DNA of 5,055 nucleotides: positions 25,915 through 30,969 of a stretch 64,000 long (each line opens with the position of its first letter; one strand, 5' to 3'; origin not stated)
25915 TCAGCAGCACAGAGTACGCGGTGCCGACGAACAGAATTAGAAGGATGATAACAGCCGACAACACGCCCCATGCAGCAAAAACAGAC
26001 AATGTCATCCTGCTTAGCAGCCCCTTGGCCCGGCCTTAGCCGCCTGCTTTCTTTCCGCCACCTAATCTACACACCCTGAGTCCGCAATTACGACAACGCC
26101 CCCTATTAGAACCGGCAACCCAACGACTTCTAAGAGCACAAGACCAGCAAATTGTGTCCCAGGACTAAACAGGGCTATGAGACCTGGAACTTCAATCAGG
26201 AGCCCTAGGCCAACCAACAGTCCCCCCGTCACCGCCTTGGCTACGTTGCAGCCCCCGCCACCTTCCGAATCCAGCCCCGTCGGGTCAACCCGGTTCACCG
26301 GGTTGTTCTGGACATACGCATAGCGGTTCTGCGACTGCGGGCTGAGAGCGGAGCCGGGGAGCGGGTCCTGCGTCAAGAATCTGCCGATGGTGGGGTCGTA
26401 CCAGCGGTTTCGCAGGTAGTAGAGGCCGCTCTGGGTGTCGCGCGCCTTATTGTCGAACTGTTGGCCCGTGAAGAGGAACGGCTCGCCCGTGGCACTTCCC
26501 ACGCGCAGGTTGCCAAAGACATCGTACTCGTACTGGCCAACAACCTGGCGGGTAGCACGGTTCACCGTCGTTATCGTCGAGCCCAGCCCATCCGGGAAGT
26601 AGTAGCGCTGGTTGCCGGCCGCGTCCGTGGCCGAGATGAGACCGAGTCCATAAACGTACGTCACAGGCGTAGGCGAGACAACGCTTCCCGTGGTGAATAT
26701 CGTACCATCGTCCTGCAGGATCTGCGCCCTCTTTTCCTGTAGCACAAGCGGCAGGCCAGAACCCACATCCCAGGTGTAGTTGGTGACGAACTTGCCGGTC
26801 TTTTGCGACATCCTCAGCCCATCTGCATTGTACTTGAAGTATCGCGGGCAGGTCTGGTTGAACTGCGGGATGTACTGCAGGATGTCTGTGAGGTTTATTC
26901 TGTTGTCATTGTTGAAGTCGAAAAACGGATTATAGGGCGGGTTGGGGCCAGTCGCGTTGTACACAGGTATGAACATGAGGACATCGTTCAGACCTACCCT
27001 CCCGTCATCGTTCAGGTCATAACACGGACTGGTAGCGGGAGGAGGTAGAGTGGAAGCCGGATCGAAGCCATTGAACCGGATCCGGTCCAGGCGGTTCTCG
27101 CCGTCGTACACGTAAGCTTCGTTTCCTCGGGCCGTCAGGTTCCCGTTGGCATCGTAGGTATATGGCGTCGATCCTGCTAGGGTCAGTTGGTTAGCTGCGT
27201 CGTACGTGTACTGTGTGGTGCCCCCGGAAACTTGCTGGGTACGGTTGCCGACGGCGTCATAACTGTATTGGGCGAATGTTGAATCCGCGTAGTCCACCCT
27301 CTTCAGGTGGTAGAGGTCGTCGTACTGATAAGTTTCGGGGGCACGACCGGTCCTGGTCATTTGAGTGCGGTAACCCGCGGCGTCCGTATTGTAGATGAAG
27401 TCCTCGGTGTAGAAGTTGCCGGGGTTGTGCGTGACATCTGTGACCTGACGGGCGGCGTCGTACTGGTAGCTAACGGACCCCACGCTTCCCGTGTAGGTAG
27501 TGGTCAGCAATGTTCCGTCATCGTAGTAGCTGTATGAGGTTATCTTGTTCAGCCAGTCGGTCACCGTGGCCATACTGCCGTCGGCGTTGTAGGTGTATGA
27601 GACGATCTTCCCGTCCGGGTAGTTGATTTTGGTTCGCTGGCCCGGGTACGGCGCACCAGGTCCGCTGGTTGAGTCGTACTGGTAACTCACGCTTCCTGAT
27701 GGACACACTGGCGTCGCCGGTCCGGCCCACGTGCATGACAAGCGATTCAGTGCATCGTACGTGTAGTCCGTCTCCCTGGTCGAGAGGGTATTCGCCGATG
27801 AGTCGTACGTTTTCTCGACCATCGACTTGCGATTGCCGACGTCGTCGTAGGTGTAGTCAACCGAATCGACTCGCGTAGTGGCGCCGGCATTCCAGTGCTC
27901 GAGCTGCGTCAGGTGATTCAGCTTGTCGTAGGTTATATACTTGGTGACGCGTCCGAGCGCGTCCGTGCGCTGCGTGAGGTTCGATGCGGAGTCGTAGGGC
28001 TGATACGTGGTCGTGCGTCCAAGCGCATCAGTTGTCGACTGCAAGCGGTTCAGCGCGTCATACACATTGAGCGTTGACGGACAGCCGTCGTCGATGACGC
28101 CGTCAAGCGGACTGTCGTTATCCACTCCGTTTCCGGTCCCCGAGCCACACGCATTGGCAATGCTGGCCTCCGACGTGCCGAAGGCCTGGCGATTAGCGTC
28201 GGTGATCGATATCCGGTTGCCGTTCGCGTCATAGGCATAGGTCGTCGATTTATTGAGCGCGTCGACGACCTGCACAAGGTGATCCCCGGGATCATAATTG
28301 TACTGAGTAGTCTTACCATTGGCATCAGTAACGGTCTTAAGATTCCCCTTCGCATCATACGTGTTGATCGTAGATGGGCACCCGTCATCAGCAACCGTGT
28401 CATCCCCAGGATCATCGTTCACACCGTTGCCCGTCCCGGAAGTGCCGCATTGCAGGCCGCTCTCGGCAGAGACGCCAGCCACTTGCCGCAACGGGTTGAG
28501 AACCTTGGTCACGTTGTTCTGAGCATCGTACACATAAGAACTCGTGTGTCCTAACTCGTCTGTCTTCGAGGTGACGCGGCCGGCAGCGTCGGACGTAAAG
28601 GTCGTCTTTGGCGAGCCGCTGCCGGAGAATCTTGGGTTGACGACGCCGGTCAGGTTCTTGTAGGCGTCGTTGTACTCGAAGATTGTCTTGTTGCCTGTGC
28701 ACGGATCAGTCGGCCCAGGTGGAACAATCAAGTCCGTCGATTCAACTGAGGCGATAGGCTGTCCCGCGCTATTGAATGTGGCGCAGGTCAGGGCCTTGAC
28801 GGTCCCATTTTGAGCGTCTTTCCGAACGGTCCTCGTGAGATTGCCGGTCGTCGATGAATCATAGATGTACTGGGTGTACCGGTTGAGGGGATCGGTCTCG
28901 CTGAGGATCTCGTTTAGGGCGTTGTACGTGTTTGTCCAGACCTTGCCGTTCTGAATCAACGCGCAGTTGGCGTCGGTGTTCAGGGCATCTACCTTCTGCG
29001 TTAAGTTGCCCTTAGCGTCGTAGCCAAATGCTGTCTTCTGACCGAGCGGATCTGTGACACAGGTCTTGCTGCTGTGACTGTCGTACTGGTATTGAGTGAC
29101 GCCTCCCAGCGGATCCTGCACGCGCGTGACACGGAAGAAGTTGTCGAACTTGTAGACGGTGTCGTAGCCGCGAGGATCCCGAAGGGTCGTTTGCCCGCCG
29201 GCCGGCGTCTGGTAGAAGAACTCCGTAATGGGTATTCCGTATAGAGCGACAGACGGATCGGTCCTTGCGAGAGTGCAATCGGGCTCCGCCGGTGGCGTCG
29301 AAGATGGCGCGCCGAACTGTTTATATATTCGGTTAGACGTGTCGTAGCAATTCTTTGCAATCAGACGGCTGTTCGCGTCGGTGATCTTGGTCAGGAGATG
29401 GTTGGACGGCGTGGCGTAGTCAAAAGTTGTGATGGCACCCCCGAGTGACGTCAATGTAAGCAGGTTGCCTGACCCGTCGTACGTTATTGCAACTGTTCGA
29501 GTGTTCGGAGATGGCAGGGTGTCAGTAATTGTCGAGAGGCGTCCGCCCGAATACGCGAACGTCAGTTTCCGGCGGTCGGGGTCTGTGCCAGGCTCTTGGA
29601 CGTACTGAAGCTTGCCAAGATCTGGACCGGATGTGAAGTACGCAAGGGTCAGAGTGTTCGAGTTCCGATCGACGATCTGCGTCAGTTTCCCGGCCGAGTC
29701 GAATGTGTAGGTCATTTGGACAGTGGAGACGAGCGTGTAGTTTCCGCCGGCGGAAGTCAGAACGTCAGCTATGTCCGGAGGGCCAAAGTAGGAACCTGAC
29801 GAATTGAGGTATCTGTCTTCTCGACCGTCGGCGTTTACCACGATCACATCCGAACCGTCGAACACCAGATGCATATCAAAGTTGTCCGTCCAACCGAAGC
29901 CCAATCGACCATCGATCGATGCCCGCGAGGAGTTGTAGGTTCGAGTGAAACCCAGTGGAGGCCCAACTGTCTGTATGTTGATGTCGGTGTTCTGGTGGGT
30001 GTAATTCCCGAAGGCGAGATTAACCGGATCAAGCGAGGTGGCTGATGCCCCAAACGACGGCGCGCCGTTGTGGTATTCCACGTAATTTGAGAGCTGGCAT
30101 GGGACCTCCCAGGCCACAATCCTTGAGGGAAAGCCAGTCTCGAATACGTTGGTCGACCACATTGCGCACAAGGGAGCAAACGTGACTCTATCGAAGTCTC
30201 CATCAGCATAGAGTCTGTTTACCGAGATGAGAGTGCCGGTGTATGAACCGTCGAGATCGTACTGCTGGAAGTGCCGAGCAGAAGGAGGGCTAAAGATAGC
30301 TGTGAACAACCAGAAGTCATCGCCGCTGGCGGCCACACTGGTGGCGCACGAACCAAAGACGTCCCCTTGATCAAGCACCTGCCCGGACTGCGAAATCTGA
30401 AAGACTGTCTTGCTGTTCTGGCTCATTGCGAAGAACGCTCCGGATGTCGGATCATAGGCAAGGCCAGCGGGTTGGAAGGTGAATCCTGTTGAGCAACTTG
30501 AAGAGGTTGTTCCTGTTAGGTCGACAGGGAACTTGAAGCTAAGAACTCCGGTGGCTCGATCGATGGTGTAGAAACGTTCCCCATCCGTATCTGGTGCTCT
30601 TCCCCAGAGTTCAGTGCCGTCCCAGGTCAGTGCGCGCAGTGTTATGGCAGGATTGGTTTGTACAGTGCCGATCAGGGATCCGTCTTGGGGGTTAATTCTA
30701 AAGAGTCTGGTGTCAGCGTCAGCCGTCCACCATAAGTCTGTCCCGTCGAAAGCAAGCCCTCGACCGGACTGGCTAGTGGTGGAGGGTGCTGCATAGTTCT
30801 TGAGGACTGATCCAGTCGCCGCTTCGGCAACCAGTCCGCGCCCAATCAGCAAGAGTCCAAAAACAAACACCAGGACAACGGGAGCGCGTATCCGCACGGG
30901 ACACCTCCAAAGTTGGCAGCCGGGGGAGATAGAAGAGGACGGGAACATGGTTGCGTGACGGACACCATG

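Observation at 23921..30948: RHS polymorphic-toxin locus with two orphan CT/immunity cassettes; all three toxin tips are Gly-rich hydrophobic peptides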

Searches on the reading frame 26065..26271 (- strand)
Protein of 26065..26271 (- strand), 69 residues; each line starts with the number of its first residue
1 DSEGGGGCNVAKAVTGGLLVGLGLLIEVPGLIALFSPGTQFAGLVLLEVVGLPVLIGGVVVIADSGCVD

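Call 53: search_protein_families(library=pfam, proteins=[window:26065-26271:-], max_evalue=10)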
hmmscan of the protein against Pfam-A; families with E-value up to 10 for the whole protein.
seq(69 aa): 0 families

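Call 65: search_solved_structures(query=window:26065-26271:-, max_evalue=10)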
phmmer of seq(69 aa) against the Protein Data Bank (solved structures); distinct sequences matched with E-value up to 10: 0.

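Call 68: predict_structure(protein=window:26065-26271:-)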
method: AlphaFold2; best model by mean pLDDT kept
length: 69 residues; sequences in the alignment: 1
mean_pLDDT: 80.0   pTM: 0.55
mean pLDDT of the five models: 80.0, 73.0, 69.3, 65.4, 39.6
residues with pLDDT >= 90: 0; 70-90: 58; 50-70: 10; < 50: 1
segments of 3 or more residues with pLDDT < 50: none
pLDDT, mean of each block of 10 residues (from residue 1): 65 86 86 83 86 87 66
secondary structure, 60 per line:
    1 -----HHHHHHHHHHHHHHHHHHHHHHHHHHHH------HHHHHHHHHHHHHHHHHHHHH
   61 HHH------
elements in order: H6-33 H40-63
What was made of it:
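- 26065..26271 (-): CT1 tip, 69 aa: Gly-rich (22%) two-helix hydrophobic hairpin with Cys8 and Cys67 bracketing it. AF2 gives helices 6-33 and 40-63 at pLDDT 80 (call 68).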

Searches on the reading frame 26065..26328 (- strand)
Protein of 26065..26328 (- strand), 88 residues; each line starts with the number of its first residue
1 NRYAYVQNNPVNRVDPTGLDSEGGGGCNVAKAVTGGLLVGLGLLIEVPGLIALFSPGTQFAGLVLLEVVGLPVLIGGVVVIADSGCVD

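Call 13: find_homologous_proteins(query=window:26065-26328:-, max_evalue=0.001)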
Query seq(88 aa) (88 aa): 1 proteins with E <= 0.001 among 66 candidates.
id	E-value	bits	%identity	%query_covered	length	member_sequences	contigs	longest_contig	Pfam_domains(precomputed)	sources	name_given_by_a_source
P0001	4.6e-4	38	96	26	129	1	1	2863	-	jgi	jgi:RHS repeat-associated protein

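Call 30: find_encoding_contigs(protein=P0001, flank=5000)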
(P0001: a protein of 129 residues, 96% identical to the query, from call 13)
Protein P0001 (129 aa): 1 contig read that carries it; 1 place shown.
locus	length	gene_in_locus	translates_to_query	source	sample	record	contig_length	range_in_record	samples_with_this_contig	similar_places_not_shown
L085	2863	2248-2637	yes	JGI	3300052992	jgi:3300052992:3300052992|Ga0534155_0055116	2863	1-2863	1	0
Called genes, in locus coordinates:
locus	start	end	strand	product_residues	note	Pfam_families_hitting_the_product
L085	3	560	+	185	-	?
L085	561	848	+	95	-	-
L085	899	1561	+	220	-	PF25023:TEN_YD-shell (weak)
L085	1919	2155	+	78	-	-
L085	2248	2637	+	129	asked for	-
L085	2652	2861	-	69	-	?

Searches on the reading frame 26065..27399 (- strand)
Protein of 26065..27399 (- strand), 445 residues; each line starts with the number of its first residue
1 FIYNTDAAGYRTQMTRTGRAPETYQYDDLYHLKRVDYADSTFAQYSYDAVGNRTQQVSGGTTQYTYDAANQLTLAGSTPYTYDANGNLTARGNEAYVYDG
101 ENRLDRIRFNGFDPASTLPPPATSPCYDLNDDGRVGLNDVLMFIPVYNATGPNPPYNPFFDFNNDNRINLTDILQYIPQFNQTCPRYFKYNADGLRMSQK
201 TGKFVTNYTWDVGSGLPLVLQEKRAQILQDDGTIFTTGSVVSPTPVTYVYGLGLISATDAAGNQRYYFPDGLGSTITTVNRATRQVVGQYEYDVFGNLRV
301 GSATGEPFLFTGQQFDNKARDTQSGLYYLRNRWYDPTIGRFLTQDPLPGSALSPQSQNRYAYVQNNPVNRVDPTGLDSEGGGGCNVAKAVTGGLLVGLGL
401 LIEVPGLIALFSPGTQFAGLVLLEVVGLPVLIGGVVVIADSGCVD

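Call 15: find_related_loci(query=window:26065-27399:-, collection=genome_contigs, flank=10000)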
Query window:26065-27399:- (445 aa) in genome_contigs; peptide patterns used: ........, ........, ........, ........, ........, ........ (x = any residue, [..] = any of these).
70 stretches matched a pattern; 2 encode a relative of the query (tblastn E <= 1e-3); 2 distinct loci.
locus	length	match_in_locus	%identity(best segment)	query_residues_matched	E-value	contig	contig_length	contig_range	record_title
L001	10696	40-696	54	214-421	2e-57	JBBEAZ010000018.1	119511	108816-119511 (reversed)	MAG: Dehalococcoidia bacterium isolate LejiaF_64_43 Lejia_F_238_length_119511_cov_27, whole genome shotgun sequence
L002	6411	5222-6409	32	45-334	3e-6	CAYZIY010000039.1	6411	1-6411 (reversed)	MAG TPA_asm: uncultured Planctomycetales bacterium isolate SRP141376_co2_271 genome assembly, contig: NODE_20655_length_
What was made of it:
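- Tried and rejected: The genome-collection scan with the last 445 aa gave only two loci, one useful (L001; call 15).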

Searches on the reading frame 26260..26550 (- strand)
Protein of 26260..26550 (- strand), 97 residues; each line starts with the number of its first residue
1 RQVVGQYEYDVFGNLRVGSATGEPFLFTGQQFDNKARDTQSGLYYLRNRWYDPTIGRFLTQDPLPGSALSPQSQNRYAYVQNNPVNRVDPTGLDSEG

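Call 19: find_related_loci(query=A1, collection=metagenome_contigs, flank=4000)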
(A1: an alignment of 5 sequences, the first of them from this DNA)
Query A1 (97 aa) in metagenome_contigs; peptide patterns used: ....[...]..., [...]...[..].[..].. (x = any residue, [..] = any of these).
600 stretches matched a pattern (row limit reached: there are more); 561 encode a relative of the query (tblastn E <= 1e-3); the best 80 are kept; 80 distinct loci.
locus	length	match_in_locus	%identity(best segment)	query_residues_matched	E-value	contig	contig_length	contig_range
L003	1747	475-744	57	4-93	3e-28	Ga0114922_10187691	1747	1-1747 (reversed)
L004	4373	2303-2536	56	3-93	5e-26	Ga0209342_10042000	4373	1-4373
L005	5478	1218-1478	52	3-93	7e-25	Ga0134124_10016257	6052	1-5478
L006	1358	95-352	52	3-92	1e-23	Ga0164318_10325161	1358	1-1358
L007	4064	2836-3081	50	7-92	4e-23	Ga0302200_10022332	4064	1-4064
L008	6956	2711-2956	50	7-92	4e-23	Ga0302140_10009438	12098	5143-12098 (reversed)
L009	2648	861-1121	49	3-93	5e-23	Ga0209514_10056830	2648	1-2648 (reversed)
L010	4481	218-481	47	1-95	7e-23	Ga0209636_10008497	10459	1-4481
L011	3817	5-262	48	3-92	1e-22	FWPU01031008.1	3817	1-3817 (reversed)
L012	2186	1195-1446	50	3-96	1e-22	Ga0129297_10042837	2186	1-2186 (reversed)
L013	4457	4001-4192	57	32-96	1e-22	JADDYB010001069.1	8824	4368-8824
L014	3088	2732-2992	48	2-92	1e-22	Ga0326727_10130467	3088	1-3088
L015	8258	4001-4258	47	3-92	2e-22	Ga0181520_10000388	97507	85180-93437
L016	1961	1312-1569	45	3-92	6e-22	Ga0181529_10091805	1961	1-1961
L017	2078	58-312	49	2-92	9e-22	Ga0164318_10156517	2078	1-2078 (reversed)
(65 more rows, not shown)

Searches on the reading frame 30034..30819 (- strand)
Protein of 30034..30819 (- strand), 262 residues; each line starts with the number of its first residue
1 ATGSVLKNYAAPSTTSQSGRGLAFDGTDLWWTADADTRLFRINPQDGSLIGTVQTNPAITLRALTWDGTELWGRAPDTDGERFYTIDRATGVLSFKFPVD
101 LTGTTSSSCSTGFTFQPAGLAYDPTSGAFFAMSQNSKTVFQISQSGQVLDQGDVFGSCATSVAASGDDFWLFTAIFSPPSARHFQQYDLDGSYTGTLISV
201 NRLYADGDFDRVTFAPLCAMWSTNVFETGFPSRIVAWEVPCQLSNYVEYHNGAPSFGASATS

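Call 38: search_solved_structures(query=window:30034-30819:-, max_evalue=1)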
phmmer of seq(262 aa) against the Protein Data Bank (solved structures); distinct sequences matched with E-value up to 1: 3.
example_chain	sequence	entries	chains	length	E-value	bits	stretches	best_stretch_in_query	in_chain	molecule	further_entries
1l0q_A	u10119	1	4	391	0.025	17.2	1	43-176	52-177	Surface layer protein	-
6ijb_A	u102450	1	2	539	0.35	13.4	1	80-145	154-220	AMP-binding domain protein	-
6ihk_A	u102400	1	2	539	0.35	13.4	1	80-145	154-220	AMP-binding domain protein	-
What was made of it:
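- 30049..30816 (-): N-terminal region of about 255 aa, weakly beta-propeller-like (S-layer YVTN propeller 1l0q, E 0.025). Call 38, weak match.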
